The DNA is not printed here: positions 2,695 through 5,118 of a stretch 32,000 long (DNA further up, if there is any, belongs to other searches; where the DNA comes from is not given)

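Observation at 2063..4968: Orphan ABC pair with hybrid architecture inside the LPS/OM cluster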

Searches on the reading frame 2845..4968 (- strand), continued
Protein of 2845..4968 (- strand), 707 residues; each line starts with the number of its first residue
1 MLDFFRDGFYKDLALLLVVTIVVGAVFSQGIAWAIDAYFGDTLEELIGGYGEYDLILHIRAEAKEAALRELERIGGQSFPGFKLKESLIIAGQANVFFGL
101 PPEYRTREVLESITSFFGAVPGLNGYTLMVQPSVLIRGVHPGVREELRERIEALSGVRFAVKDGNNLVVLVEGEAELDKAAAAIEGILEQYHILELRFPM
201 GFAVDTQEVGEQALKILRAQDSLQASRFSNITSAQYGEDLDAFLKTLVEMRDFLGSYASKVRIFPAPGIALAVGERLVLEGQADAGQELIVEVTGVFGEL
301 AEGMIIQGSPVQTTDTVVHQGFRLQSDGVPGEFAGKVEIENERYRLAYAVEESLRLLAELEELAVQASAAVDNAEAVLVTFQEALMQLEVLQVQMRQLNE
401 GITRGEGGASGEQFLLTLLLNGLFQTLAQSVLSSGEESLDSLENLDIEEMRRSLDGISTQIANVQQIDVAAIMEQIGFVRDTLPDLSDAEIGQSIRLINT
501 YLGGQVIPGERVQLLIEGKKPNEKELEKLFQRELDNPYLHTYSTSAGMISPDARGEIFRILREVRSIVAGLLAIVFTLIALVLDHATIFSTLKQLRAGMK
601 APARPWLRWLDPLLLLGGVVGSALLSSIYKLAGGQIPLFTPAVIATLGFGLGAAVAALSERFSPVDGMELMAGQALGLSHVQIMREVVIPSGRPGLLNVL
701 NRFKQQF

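Call 33: search_protein_families(library=pfam, proteins=[P0114, P0115, P0111, P0107, P0106, P0103, P0098, P0091, P0080, P0062], max_evalue=1)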
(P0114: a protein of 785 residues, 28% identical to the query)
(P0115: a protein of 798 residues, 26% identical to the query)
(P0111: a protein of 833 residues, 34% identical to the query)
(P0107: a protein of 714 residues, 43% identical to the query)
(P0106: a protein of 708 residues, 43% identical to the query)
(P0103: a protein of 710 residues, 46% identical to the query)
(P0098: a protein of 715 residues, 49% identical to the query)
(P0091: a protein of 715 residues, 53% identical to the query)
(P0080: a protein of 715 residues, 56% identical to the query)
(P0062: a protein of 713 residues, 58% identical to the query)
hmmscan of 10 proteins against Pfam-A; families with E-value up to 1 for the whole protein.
P0114 (785 aa): 2 families
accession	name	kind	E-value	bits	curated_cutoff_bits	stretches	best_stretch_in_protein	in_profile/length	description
PF00528.27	BPD_transp_1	-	9.3e-05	22.7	26.4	1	652-774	16-111/184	Binding-protein-dependent transport system inner membrane component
PF04513.17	Baculo_PEP_C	-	0.005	17.3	38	1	348-442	17-122/140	Baculovirus polyhedron envelope protein, PEP, C terminus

P0115 (798 aa): 0 families

P0111 (833 aa): 3 families
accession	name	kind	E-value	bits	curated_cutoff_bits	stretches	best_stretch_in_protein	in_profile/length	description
PF00528.27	BPD_transp_1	-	0.078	13.1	26.4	1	741-814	34-111/184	Binding-protein-dependent transport system inner membrane component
PF16344.10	FecR_C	-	0.13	12.7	24.4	0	159-185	38-64/70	FecR, C-terminal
PF04740.18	LXG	-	0.17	12.2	26.5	1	389-463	113-190/202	LXG domain of WXG superfamily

P0107 (714 aa): 1 family
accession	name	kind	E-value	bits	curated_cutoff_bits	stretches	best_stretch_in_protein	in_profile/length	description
PF00528.27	BPD_transp_1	-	0.085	13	26.4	1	641-698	53-110/184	Binding-protein-dependent transport system inner membrane component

P0106 (708 aa): 4 families
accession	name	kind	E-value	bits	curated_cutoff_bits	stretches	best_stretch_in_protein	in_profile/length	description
PF10186.14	ATG14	-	0.11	12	33.2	1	349-500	18-157/347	Vacuolar sorting 38 and autophagy-related subunit 14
PF16566.10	CREPT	-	0.29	11.6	29.3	1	344-408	59-123/147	Cell-cycle alteration and expression-elevated protein in tumour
PF06810.17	Phage_scaffold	-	0.3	11.5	35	1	372-406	45-77/170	Phage capsid assembly scaffolding protein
PF13664.11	DUF4149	-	0.56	10.9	24.6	0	593-653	21-80/102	Domain of unknown function (DUF4149)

P0103 (710 aa): 11 families
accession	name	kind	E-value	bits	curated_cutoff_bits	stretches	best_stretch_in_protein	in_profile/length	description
PF08393.18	DHC_N2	-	0.0014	18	31.9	1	289-414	123-242/403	Dynein heavy chain, N-terminal region 2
PF10046.14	BLOC1_2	-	0.0028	18.4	33.4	1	341-407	11-78/96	Biogenesis of lysosome-related organelles complex-1 subunit 2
PF06197.19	DUF998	-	0.0034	17.5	30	1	571-664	2-93/184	Protein of unknown function (DUF998)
PF05622.17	HOOK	-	0.02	14.1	35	1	353-407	92-145/514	HOOK protein coiled-coil region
PF07996.16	T4SS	-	0.059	14.2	24.7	0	379-464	7-91/197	Type IV secretion system proteins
PF06781.17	CrgA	-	0.065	13.8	24.8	1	596-646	19-69/89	Cell division protein CrgA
PF08653.15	DASH_Dam1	-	0.11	12.8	26.6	1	380-411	6-37/56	DASH complex subunit Dam1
PF14340.12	DUF4395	-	0.43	11.3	24.5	1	554-656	24-113/130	Domain of unknown function (DUF4395)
PF12811.12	BaxI_1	-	0.45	10.5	26.2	0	600-680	48-111/233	Bax inhibitor 1 like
PF02403.27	Seryl_tRNA_N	-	0.53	11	28.2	0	449-492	44-89/108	Seryl-tRNA synthetase N-terminal domain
PF06810.17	Phage_scaffold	-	0.68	10.3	35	1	365-408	36-77/170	Phage capsid assembly scaffolding protein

P0098 (715 aa): 6 families
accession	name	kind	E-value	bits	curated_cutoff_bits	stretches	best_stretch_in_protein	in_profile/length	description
PF10778.14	DehI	-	0.051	14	28.9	0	377-404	64-91/148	Halocarboxylic acid dehydrogenase DehI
PF22045.1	CmlS_C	-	0.057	14.1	27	1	391-440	63-112/118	Chloramphenicol halogenase CmlS C-terminal domain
PF03927.19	NapD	-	0.11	13.1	28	1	133-195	5-66/76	NapD protein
PF13782.11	SpoVAB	-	0.15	12.8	25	1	608-666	13-65/109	Stage V sporulation protein AB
PF07274.17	DUF1440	-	0.17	12.4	34.7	1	615-698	21-103/135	Protein of unknown function (DUF1440)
PF10842.14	DUF2642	-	0.25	11.7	22.7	0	270-300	17-47/64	Protein of unknown function (DUF2642)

P0091 (715 aa): 2 families
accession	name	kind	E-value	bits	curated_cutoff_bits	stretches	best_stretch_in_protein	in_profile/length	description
PF22341.1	GSPE_N1E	-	0.062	13.9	27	1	51-86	18-53/64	GSPII protein E, N1E domain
PF22045.1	CmlS_C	-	0.1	13.3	27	1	390-438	62-110/118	Chloramphenicol halogenase CmlS C-terminal domain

P0080 (715 aa): 2 families
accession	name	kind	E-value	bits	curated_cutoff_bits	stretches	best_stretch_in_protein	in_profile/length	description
PF00528.27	BPD_transp_1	-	0.00089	19.5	26.4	1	615-706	17-112/184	Binding-protein-dependent transport system inner membrane component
PF10778.14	DehI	-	0.27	11.6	28.9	1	377-404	64-91/148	Halocarboxylic acid dehydrogenase DehI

P0062 (713 aa): 5 families
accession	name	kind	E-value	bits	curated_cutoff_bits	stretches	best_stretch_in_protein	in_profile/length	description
PF00528.27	BPD_transp_1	-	0.025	14.7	26.4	1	609-706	13-114/184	Binding-protein-dependent transport system inner membrane component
PF12294.13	DUF3626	-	0.075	12.5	27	0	469-539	144-216/301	Protein of unknown function (DUF3626)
PF25157.1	Vps8_C_schizo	-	0.11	12.6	27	0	169-186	6-23/37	Schizosaccharomyces Vps8, C-terminal domain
PF20990.2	DUF2207_C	-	0.13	12.4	33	1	597-676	123-196/247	Predicted membrane protein (DUF2207) C-terminal domain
PF04375.19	HemX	-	0.79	9.7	25.9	1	434-489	30-85/236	HemX, putative uroporphyrinogen-III C-methyltransferase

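Call 57: find_homologous_proteins(query=A5, max_evalue=0.001)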
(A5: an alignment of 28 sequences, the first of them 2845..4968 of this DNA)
Query A5 (28 sequences) (707 aa, profile of the alignment): 123 proteins with E <= 0.001 among 8000 candidates; the best 120 are listed.
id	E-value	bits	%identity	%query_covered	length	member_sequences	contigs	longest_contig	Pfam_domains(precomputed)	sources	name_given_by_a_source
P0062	4.5e-272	923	58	100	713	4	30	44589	-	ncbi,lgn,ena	-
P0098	2.2e-270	917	49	100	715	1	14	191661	-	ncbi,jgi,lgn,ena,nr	ncbi:MAG TPA: hypothetical protein GX739_02740 [Firmicutes bacterium]|nr:hypothetical protein [Bacil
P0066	6.6e-270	916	58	100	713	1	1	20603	-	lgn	-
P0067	9.4e-270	915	58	100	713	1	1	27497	-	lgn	-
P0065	1.3e-269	915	58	100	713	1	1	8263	-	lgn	-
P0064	2.0e-269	914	58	100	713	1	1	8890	-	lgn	-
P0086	1.6e-268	911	54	100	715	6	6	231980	-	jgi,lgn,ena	-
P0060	1.7e-268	911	64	100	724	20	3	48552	-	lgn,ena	-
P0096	3.1e-266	904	49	100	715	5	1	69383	-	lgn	-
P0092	2.0e-265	901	51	100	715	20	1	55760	-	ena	-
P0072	5.7e-265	899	57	100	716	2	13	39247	-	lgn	-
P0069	5.2e-264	896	58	100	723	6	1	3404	-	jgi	jgi:hypothetical protein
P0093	5.3e-264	896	51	100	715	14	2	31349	-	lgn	-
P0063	1.0e-263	895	58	100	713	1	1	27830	-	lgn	-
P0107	5.7e-263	893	43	100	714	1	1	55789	-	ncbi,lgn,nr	ncbi:MAG: hypothetical protein HYY08_00130 [Firmicutes bacterium]|nr:hypothetical protein [Bacillota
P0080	6.5e-255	866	56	100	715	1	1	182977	-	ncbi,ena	-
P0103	3.0e-250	851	46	100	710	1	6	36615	-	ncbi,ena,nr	ncbi:MAG: hypothetical protein GX998_11395 [Firmicutes bacterium]|nr:hypothetical protein [Bacillota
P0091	4.0e-248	844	53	100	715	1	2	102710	-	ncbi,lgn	-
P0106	3.2e-245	834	43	100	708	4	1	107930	-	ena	-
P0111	2.4e-240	818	34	58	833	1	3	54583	-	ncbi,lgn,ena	-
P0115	6.7e-208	711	26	100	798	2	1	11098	-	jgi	-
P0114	1.5e-202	693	28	57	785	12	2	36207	-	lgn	-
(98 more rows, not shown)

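Call 60: find_homologous_proteins(query=L057:10001-12313:+, max_evalue=0.001)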
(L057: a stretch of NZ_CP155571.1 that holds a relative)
Query L057:10001-12313:+ (771 aa): 231 proteins with E <= 0.001 among 8000 candidates; the best 120 are listed.
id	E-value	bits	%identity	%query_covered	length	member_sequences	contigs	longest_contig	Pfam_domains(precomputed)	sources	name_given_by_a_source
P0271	0.0e+0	1644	100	100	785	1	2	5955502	-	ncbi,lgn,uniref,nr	ncbi:hypothetical protein [Sporomusa acidovorans]|uniref:Chromosome partition protein Smc n=1 Tax=Sp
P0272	0.0e+0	1390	84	100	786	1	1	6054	-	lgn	-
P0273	0.0e+0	1383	83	100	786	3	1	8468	-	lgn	-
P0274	0.0e+0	1371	81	100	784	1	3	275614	-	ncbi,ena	-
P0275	0.0e+0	1371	82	100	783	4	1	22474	-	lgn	-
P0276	0.0e+0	1360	82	100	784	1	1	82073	-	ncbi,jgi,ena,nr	ncbi:MAG: hypothetical protein H6Q72_4252 [Firmicutes bacterium]|nr:hypothetical protein [Bacillota 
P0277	0.0e+0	1358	81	100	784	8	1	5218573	-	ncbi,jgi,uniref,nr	ncbi:hypothetical protein [Sporomusa sp. KB1]|jgi:hypothetical protein|uniref:hypothetical protein n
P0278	0.0e+0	1356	81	100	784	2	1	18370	-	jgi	-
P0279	0.0e+0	1330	79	100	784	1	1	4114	-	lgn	-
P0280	0.0e+0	1325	79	100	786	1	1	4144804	-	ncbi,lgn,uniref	ncbi:hypothetical protein SCACP_32550 [Sporomusa carbonis]|uniref:hypothetical protein n=1 Tax=Sporo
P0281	0.0e+0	1280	76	100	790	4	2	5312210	-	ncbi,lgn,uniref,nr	ncbi:hypothetical protein [Sporomusa malonica]|uniref:Uncharacterized protein n=1 Tax=Sporomusa malo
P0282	0.0e+0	1274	75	100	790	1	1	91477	-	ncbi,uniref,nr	ncbi:hypothetical protein [Sporomusa sp.]|uniref:hypothetical protein n=1 Tax=Sporomusa sp. TaxID=20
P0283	0.0e+0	1273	76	100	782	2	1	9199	-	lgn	-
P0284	0.0e+0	1272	75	100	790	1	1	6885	-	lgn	-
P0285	0.0e+0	1254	74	100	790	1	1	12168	-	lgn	-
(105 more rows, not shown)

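Call 62: list_cluster_members(proteins=[P0171, P0172, P0173, P0174, P0184, P0185, P0202, P0203, P0207, P0180])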
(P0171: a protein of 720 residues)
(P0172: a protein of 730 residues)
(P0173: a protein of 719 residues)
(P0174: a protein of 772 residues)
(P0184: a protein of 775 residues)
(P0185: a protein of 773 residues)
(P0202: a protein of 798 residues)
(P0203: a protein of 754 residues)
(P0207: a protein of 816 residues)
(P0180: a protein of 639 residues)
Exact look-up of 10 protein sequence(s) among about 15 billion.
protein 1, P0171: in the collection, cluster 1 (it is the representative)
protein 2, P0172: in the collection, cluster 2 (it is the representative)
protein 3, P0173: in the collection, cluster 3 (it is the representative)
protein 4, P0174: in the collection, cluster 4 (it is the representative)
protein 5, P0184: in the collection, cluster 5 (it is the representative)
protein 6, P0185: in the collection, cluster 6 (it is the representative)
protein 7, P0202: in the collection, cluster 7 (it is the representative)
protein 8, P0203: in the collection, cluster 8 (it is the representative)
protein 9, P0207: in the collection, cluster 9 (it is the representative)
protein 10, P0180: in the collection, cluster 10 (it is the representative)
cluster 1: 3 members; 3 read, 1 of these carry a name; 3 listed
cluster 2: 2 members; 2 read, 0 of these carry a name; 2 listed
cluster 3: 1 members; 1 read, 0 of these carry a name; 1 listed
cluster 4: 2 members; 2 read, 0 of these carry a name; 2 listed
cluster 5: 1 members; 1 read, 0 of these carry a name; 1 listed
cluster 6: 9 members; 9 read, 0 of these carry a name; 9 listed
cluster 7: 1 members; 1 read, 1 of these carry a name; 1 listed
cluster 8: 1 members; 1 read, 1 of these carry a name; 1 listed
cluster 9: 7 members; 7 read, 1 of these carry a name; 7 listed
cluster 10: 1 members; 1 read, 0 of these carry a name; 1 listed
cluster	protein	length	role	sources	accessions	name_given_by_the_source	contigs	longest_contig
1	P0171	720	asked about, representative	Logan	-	-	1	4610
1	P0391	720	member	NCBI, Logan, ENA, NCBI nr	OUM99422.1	MAG: hypothetical protein BAA04_08895 [Firmicutes bacterium ZCTH02-B6]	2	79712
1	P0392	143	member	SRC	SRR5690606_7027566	-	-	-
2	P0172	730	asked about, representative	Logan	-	-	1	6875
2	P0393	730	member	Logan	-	-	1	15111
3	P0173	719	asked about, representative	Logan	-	-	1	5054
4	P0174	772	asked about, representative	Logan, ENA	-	-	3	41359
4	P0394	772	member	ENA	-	-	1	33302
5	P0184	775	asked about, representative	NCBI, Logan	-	-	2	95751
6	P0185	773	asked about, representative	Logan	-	-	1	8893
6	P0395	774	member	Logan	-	-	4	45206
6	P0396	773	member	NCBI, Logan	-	-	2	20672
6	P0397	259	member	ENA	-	-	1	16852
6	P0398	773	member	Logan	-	-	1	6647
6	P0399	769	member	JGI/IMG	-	-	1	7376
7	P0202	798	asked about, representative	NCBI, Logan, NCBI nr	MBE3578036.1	MAG: hypothetical protein IMX00_10160 [Limnochordales bacterium] | hypothetical protein [Limnochordales bacterium]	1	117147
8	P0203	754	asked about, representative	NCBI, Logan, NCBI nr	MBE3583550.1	MAG: hypothetical protein IMX01_05490 [Limnochordaceae bacterium] | hypothetical protein [Limnochordaceae bacterium]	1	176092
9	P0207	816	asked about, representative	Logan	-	-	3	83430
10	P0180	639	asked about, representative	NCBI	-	-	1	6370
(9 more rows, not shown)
